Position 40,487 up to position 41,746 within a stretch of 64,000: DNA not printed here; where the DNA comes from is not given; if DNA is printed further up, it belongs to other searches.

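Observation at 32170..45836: IclR-associated divergent cluster combining a CoxLMS Mo-hydroxylase, a P450, two class-III aminotransferases, an amidohydrolase-fold protein and VOC proteins: an orphan catabolic pathway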

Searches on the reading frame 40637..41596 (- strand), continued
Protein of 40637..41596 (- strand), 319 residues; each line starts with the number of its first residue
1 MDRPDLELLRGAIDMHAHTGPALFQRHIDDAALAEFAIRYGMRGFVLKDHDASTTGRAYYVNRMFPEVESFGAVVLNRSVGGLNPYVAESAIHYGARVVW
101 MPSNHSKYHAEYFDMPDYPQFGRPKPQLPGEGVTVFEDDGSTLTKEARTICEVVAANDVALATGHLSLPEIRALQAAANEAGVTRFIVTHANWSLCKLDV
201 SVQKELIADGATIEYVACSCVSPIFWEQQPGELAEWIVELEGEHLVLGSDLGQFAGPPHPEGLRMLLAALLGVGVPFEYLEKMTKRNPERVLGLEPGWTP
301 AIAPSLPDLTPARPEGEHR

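Call 43: search_solved_structures(query=L001:6770-7570:-, max_evalue=1e-25)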
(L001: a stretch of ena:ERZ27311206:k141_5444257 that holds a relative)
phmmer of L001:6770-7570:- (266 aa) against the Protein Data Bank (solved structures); distinct sequences matched with E-value up to 1e-25: 142 (the best 60 are shown).
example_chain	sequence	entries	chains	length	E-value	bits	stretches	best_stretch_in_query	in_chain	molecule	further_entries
8hi4_A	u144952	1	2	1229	3e-42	148.2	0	9-201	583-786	Short-chain dehydrogenase/reductase SDR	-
9fe6_A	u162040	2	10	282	2.2e-38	135.5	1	6-263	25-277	SDR family oxidoreductase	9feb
6zzq_A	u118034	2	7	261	2e-37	132.4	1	7-264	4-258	3-hydroxybutyrate dehydrogenase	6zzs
2et6_A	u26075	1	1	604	3.9e-37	131.4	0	7-196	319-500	(3R)-hydroxyacyl-CoA dehydrogenase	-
4weo_A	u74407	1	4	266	5.2e-37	131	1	6-264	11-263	Putative acetoin(Diacetyl) reductase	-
8hjw_A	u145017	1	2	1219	4.9e-36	127.8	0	10-201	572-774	Short-chain dehydrogenase/reductase SDR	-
9c5h_A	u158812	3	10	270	6.2e-36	127.5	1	1-264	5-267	Hydroxybutyrate dehydrogenase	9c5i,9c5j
3v2h_A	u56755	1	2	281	1.3e-35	126.4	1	9-265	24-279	D-beta-hydroxybutyrate dehydrogenase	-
9c5k_A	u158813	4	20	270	2.3e-35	125.6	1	1-264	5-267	Hydroxybutyrate dehydrogenase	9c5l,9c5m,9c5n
1iy8_A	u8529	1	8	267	3.1e-35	125.2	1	9-263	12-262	LEVODIONE REDUCTASE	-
9c5o_A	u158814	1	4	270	6.4e-35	124.2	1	1-264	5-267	Hydroxybutyrate dehydrogenase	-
3wtc_A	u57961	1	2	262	7e-34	120.8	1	4-263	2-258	Putative oxidoreductase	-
4m8s_A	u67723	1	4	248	1.1e-33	120.2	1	6-263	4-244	Putative 3-oxoacyl-[acyl-carrier protein] reductase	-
3a28_C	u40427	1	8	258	1.2e-33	120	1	10-263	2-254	L-2.3-butanediol dehydrogenase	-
5jc8_A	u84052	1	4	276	1.5e-33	119.7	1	7-264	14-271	Putative short-chain dehydrogenase/reductase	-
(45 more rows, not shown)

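Call 47: search_protein_families(library=pfam, proteins=[L083:4121-5527:-, L082:9170-9757:-, L080:10987-12582:+, L080:18328-19413:+, L080:19438-20292:+, L064:10882-12441:-, L062:9583-10605:+, L074:17266-18681:+, L074:4162-5604:+, L072:2957-4120:+], max_evalue=0.00001)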
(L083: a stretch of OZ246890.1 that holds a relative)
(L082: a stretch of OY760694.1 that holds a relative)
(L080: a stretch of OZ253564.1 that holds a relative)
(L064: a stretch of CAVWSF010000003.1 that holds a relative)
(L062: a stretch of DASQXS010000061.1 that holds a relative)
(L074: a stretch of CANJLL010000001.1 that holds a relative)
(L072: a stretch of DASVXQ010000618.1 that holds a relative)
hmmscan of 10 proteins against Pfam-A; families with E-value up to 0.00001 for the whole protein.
L083:4121-5527:- (468 aa): 3 families
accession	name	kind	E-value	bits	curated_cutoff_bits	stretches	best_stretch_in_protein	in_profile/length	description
PF01977.22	UbiD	-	3e-67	226.2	23.3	1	121-316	6-204/206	3-octaprenyl-4-hydroxybenzoate carboxy-lyase Rift-related domain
PF20696.2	UbiD_C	-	2.7e-29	102.2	24.2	1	325-446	3-127/127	3-octaprenyl-4-hydroxybenzoate carboxy-lyase C-terminal domain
PF20695.2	UbiD_N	-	2.8e-17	63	24.3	1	31-102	1-70/78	3-octaprenyl-4-hydroxybenzoate carboxy-lyase N-terminal domain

L082:9170-9757:- (195 aa): 1 family
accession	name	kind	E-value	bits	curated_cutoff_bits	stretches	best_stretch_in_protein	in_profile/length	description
PF06240.19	COXG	-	4.2e-16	59.4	22.2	1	47-183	3-135/140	Carbon monoxide dehydrogenase subunit G (CoxG)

L080:10987-12582:+ (531 aa): 2 families
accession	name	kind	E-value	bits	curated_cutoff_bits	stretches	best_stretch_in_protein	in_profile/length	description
PF00005.33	ABC_tran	-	2.4e-50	171.1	25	2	51-199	2-137/137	ABC transporter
PF13304.12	AAA_21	-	7.3e-07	30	27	0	62-88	1-27/304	AAA domain, putative AbiEii toxin, Type IV TA system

L080:18328-19413:+ (361 aa): 1 family
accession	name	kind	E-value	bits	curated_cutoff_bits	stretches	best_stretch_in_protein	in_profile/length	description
PF09084.16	NMT1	-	4.4e-43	148.1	20.5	1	67-280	2-215/216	NMT1/THI5 like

L080:19438-20292:+ (284 aa): 1 family
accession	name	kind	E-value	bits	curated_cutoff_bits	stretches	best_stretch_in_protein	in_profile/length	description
PF00528.27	BPD_transp_1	-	2.8e-26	92.8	26.4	1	104-275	1-182/184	Binding-protein-dependent transport system inner membrane component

L064:10882-12441:- (519 aa): 1 family
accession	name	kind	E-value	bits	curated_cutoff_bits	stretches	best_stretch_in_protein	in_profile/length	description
PF01571.26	GCV_T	-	5.9e-34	117.9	25.6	1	182-384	12-219/255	Aminomethyltransferase folate-binding domain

L062:9583-10605:+ (340 aa): 4 families
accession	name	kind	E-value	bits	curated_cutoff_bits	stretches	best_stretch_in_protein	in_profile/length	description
PF13561.12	adh_short_C2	-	2.4e-50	171.7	27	1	94-324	3-236/236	Enoyl-(Acyl carrier protein) reductase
PF00106.31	adh_short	-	1.9e-41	142.2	26.6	1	87-267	2-187/195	short chain dehydrogenase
PF08659.16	KR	-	1.4e-09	38.5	22.6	1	87-235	2-155/180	KR domain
PF01370.27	Epimerase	-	4.1e-09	36.6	20.9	1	89-220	2-118/240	NAD dependent epimerase/dehydratase family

L074:17266-18681:+ (471 aa): 2 families
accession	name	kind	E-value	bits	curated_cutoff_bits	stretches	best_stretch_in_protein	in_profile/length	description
PF07969.17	Amidohydro_3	-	1.1e-16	61.9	29.7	1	310-442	362-471/472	Amidohydrolase family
PF01979.26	Amidohydro_1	-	2.5e-14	53.7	25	1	54-442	2-345/345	Amidohydrolase family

L074:4162-5604:+ (480 aa): 1 family
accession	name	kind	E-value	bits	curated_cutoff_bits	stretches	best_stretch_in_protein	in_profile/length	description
PF07690.21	MFS_1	-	2.7e-30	105.9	33.4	1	111-433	13-347/347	Major Facilitator Superfamily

L072:2957-4120:+ (387 aa): 1 family
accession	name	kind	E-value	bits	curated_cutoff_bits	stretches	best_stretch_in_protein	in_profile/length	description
PF05762.20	VWA_CoxE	-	5e-58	196.6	26.4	1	161-368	3-214/222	VWA domain containing CoxE-like protein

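Call 51: search_solved_structures(query=L006:14711-16897:-, max_evalue=1e-30)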
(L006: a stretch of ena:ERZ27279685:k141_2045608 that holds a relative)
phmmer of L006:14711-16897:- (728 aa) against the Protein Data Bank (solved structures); distinct sequences matched with E-value up to 1e-30: 6.
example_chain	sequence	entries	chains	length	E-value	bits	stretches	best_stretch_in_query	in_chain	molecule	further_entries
3k30_A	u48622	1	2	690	9.8e-283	943.2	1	35-720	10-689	Histamine dehydrogenase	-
6de6_A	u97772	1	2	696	3.9e-241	805.7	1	31-720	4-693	Histamine dehydrogenase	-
6l6j_A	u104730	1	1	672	1.5e-188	631.9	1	32-700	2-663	Oxidored_FMN domain-containing protein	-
1djn_A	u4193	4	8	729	5.6e-148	497.7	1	32-614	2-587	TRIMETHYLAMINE DEHYDROGENASE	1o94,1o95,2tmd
1djq_A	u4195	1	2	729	1.1e-146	493.5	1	32-614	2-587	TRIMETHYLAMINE DEHYDROGENASE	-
6qkg_A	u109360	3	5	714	7.6e-40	140.3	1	72-513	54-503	NCR A | NCR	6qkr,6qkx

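Call 54: list_cluster_members(proteins=[window:40637-41596:-, window:43164-44033:+, window:41721-43148:+, window:38473-39333:-, window:33091-34284:-, window:34300-35637:-, window:28806-30257:-])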
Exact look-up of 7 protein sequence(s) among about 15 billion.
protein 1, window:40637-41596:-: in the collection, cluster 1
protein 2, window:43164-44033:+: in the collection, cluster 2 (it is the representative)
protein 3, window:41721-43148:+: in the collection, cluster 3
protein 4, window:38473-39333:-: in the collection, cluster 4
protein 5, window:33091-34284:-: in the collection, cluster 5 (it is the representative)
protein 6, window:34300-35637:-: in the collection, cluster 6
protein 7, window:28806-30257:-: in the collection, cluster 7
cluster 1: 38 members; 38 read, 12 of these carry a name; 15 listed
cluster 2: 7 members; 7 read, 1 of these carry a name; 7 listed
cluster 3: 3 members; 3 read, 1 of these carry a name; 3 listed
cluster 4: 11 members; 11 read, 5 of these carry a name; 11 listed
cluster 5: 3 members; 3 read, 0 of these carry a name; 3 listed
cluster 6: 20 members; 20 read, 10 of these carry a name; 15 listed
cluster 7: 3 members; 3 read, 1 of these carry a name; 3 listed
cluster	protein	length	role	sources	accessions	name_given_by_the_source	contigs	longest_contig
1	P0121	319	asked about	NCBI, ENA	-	-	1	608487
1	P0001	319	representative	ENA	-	-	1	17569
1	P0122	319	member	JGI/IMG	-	hypothetical protein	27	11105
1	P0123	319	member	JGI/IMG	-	hypothetical protein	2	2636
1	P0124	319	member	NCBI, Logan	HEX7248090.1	MAG TPA: DUF6282 family protein [Actinomycetota bacterium]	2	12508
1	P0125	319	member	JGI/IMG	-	hypothetical protein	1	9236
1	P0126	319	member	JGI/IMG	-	hypothetical protein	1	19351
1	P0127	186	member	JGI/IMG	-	predicted TIM-barrel fold metal-dependent hydrolase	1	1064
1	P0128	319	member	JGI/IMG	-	hypothetical protein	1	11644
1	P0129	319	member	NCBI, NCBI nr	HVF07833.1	MAG TPA: DUF6282 family protein [Actinomycetota bacterium] | DUF6282 family protein [Actinomycetota bacterium]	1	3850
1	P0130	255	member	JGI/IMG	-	hypothetical protein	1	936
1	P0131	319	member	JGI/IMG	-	Family of unknown function (DUF6282)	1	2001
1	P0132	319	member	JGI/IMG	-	Family of unknown function (DUF6282)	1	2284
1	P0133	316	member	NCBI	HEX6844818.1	MAG TPA: DUF6282 family protein [Actinomycetota bacterium]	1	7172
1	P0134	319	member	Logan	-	-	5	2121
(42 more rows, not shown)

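Call 55: find_encoding_contigs(protein=window:40637-41596:-, flank=10000, max_places=3)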
Protein window:40637-41596:- (319 aa): no gene with exactly this product is on record in the collection.

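Call 62: search_dna_similar(query=window:40637-41596:-, collection=plasmids, mode=protein, max_evalue=0.00001, max_rows=25)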
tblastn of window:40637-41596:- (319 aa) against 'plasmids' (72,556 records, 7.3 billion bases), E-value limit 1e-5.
Records with a match: 46; places in all: 51; records where one place covers at least 80% of the query: 45.
Best place of each record, by identity: <60% 46.
By first word of the organism name: Neorhizobium 6; Paracoccus 5; Natrinema 4; Halobaculum 3; Pseudonocardia 2; Thermus 1; Halomicrococcus 1; Priestia 1; Natronorubrum 1; Novosphingobium 1; and 21 more.
By predicted mobility (MOB-suite, as given by PLSDB): non-mobilizable 36; conjugative 6; mobilizable 4.
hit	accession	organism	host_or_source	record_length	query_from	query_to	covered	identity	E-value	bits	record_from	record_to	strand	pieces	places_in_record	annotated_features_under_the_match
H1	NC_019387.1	Thermus oshimai JL-2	-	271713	9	287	87%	37.2%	5e-40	156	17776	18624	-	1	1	DUF6282 family protein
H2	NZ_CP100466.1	Halomicrococcus gelatinilyticus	cell culture,sediment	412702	9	300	92%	34.9%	2e-37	148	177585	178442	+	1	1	DUF6282 family protein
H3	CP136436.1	Priestia filamentosa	Leaves of Cigar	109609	8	298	91%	35.0%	9e-46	172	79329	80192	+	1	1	DUF6282 family protein | alpha/beta hydrolase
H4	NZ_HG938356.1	Neorhizobium galegae bv. officinalis bv. officinalis str. ...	Galega officinalis root nodule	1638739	8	304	93%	34.2%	3e-36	145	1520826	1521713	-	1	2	record has no annotation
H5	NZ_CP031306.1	Natronorubrum bangense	Cell culture,The Bange salt-alkaline ...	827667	2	296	92%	34.1%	9e-34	138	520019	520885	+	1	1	DUF6282 family protein | FAD-binding and (Fe-S)-binding domain-containing protein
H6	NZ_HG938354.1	Neorhizobium galegae bv. orientalis str. HAMBI 540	Galega orientalis root nodule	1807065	8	294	90%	34.8%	5e-36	144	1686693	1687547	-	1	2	record has no annotation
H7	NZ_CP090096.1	Neorhizobium galegae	Galega,Cell culture,Plant nodule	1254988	8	294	90%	34.5%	3e-34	139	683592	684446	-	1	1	record has no annotation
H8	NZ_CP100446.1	Natrinema caseinilyticum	marine sediment,sediment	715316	11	295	89%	34.6%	1e-33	137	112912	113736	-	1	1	DUF6282 family protein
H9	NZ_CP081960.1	Halobaculum magnesiiphilum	cell culture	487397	4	293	91%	33.8%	7e-35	141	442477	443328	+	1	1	DUF6282 family protein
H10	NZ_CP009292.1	Novosphingobium pentaromativorans US6-1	mud sediment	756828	9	294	90%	34.2%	5e-27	118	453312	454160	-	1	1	DUF6282 family protein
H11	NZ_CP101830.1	Pelagibacterium sp. H642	soil,desert land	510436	7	295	91%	33.4%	6e-41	159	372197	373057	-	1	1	DUF6282 family protein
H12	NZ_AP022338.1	Mameliella alba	-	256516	8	297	91%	32.8%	1e-37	149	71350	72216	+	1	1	DUF6282 family protein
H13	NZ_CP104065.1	Alicyclobacillus dauci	cell culture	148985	8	287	88%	33.9%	8e-38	150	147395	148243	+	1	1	DUF6282 family protein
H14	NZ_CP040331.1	Natrinema versiforme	-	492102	1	295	92%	32.1%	7e-31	129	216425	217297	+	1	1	DUF6282 family protein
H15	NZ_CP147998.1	Neorhizobium sp. EC2-8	-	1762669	8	294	90%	32.8%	2e-32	134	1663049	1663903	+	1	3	record has no annotation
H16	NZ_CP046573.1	Rhodococcus sp. WAY2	cell culture,bacterial consortium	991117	1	318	100%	29.1%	3e-21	101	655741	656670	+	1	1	DUF6282 family protein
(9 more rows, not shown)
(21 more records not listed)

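Call 63: get_annotated_region(hit=H3, flank=9000)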
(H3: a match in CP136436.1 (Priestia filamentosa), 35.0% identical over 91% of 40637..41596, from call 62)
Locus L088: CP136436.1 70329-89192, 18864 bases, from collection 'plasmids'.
description: Priestia filamentosa strain H146 plasmid p1, complete sequence
organism: Priestia filamentosa (NCBI taxid 1402861)
taxonomy: Bacteria; Bacillota; Bacilli; Bacillales; Bacillaceae; Priestia; Priestia filamentosa
host: -; source: Leaves of Cigar; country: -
typing (MOB-suite, as given by PLSDB): non-mobilizable
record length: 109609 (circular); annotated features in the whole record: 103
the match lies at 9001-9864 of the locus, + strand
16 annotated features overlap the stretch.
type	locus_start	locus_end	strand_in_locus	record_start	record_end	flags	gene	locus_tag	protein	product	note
CDS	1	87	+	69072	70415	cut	-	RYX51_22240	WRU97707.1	N-acetylmuramoyl-L-alanine amidase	-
CDS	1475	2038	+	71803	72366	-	-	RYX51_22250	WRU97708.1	CBO0543 family protein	-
CDS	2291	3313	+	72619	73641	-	-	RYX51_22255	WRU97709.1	DUF3231 family protein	-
CDS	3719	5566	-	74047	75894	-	-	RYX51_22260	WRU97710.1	nitrilase-related carbon-nitrogen hydrolase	-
CDS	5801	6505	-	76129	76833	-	-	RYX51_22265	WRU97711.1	FadR/GntR family transcriptional regulator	-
CDS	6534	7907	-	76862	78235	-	-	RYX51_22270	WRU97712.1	sodium:glutamate symporter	-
CDS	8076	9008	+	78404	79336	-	-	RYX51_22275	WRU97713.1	alpha/beta hydrolase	-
CDS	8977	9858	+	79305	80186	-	-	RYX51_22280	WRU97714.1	DUF6282 family protein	-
CDS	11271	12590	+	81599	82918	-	-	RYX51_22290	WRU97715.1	(Fe-S)-binding protein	-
CDS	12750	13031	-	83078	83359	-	-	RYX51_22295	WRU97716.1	hypothetical protein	-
CDS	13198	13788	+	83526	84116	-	-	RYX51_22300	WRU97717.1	TetR/AcrR family transcriptional regulator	-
CDS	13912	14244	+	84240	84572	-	-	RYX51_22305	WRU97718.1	MmcQ/YjbR family DNA-binding protein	-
CDS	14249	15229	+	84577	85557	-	-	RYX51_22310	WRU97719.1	nitronate monooxygenase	-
CDS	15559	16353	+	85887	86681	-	-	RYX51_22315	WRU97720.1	GntR family transcriptional regulator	-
CDS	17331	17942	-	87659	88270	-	ttdB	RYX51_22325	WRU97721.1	L(+)-tartrate dehydratase subunit beta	-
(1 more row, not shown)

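Call 64: get_annotated_region(hit=H1, flank=9000)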
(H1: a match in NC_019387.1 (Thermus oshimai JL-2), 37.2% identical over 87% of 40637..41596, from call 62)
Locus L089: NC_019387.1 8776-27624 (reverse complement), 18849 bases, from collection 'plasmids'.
description: Thermus oshimai JL-2 plasmid pTHEOS01, complete sequence
organism: Thermus oshimai JL-2 (NCBI taxid 751945)
taxonomy: Bacteria; Deinococcota; Deinococci; Thermales; Thermaceae; Thermus; Thermus oshimai; Thermus oshimai JL-2
host: -; source: -; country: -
typing (MOB-suite, as given by PLSDB): non-mobilizable; replicon rep_cluster_1062
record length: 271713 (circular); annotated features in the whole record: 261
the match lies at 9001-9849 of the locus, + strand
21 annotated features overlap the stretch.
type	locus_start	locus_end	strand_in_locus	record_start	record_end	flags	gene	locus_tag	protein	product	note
CDS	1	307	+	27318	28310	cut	-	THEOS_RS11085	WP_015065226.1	hypothetical protein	-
CDS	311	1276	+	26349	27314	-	-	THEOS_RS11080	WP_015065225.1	hypothetical protein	-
CDS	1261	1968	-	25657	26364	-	-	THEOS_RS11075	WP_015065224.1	ABC transporter ATP-binding protein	-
CDS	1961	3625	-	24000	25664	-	-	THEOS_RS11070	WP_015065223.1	branched-chain amino acid ABC transporter ATP-binding protein/permease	-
CDS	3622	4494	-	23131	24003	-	-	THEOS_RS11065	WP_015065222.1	branched-chain amino acid ABC transporter permease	GO:0015803 - branched-chain amino acid transport [Evidence IEA]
CDS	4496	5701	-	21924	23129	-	-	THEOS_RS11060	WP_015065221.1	amino acid ABC transporter substrate-binding protein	-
CDS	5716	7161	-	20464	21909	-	-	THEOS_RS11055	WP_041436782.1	aldehyde dehydrogenase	-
CDS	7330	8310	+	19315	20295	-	-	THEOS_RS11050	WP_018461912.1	catechol 2,3-dioxygenase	GO:0009712 - catechol-containing compound metabolic process [Evidence IEA]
CDS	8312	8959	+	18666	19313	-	-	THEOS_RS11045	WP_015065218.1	GntR family transcriptional regulator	-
CDS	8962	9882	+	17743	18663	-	-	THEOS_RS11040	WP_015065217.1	DUF6282 family protein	-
CDS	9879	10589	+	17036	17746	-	-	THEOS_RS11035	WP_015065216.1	PIG-L deacetylase family protein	-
CDS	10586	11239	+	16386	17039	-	-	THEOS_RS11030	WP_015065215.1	4-carboxy-4-hydroxy-2-oxoadipate aldolase/oxaloacetate decarboxylase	-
CDS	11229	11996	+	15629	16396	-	-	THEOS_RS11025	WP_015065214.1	NAD(P)-dependent oxidoreductase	-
CDS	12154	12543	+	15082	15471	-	-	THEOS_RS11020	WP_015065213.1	nucleotidyltransferase domain-containing protein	-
CDS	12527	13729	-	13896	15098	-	-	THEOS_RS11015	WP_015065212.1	4-hydroxybenzoate 3-monooxygenase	-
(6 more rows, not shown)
